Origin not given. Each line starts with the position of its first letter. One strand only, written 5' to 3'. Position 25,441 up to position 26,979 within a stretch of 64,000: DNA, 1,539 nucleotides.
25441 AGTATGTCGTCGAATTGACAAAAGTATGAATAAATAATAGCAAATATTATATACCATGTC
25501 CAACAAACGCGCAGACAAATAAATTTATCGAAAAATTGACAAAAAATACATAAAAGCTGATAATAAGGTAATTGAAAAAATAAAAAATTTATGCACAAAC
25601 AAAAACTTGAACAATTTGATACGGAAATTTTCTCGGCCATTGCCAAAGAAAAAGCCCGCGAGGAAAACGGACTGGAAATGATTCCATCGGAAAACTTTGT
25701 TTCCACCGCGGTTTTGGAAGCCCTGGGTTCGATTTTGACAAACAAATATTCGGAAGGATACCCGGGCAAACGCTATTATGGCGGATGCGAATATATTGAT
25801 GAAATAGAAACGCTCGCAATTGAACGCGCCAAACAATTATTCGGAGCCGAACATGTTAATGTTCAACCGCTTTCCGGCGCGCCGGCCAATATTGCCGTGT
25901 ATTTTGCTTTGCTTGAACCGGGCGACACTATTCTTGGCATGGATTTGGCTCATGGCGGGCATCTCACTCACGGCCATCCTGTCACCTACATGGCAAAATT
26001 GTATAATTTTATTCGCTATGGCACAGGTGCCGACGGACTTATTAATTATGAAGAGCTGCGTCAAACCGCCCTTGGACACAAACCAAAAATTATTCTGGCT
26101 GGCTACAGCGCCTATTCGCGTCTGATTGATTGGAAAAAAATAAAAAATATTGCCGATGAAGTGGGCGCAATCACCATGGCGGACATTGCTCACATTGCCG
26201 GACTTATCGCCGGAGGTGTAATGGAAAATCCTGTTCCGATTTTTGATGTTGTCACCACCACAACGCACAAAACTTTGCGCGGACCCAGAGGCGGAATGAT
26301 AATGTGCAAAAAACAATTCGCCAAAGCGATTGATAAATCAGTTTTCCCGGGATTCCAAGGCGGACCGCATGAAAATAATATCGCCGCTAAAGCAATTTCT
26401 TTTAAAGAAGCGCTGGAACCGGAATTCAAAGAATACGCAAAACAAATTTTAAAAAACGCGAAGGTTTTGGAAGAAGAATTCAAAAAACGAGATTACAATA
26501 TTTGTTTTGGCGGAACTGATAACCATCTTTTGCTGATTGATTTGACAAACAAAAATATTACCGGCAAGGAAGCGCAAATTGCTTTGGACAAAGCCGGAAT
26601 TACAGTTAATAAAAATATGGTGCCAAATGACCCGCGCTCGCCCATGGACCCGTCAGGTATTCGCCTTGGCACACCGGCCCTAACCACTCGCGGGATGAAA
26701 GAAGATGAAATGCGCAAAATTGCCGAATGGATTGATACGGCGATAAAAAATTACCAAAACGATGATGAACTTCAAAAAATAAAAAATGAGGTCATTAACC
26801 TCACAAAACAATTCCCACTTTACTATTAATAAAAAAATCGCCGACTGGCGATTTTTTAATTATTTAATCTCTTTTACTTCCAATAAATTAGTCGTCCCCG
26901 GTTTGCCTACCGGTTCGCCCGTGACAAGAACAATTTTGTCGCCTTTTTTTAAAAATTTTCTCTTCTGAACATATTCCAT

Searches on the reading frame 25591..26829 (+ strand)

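Call 7: search_protein_families(library=pfam, proteins=[window:25591-26829:+], max_evalue=1)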
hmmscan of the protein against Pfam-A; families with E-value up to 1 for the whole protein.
window:25591-26829:+ (412 aa): 3 families
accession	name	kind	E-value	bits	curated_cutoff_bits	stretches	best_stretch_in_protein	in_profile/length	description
PF00464.25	SHMT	-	1e-165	551.7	27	1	6-381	1-399/399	Serine hydroxymethyltransferase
PF00155.27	Aminotran_1_2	-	2.5e-11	43.8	19.7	2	180-369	167-354/361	Aminotransferase class I and II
PF01212.27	Beta_elim_lyase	-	0.023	14.4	27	1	78-247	39-220/288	Beta-eliminating lyase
